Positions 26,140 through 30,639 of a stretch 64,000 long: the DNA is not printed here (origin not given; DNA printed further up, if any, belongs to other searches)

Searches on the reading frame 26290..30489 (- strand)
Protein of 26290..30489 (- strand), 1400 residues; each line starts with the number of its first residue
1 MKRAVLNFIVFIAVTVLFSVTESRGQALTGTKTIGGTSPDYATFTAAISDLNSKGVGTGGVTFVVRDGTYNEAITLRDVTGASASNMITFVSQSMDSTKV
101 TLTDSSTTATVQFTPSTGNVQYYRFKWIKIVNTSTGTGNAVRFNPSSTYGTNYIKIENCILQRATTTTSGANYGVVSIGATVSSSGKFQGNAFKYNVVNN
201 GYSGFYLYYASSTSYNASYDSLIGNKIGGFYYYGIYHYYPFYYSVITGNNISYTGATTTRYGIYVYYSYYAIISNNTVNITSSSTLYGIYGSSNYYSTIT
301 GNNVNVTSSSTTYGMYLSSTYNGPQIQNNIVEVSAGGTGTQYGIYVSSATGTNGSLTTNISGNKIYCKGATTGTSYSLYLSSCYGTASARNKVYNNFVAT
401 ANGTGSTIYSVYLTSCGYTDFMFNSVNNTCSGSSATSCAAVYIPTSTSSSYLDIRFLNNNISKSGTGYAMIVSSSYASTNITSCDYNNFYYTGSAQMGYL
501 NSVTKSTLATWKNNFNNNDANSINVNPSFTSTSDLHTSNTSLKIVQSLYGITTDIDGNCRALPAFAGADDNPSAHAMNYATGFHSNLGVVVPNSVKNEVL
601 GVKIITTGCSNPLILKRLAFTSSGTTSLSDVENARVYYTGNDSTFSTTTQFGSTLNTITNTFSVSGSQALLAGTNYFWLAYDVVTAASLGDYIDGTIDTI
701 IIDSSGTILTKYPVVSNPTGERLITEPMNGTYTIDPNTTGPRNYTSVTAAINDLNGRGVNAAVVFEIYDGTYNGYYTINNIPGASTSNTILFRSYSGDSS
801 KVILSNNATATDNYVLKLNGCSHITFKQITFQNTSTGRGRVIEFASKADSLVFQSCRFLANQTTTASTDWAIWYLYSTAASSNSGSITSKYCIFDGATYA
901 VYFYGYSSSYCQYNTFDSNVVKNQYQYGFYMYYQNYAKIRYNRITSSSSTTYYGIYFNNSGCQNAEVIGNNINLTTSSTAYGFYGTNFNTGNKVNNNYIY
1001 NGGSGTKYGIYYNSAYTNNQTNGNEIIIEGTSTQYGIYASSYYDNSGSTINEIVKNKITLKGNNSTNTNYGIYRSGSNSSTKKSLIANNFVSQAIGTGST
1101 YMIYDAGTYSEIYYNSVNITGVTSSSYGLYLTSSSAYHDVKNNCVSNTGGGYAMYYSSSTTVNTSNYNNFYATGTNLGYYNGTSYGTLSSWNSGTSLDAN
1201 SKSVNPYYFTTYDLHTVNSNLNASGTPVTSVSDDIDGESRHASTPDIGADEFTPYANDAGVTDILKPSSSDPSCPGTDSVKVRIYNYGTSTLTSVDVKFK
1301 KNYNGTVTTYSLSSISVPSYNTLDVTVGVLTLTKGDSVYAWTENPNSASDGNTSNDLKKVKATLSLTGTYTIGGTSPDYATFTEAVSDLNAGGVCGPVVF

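Call 55: search_solved_structures(query=window:26290-30489:-, max_evalue=0.01)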
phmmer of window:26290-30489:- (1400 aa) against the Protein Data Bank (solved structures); distinct sequences matched with E-value up to 0.01: 0.
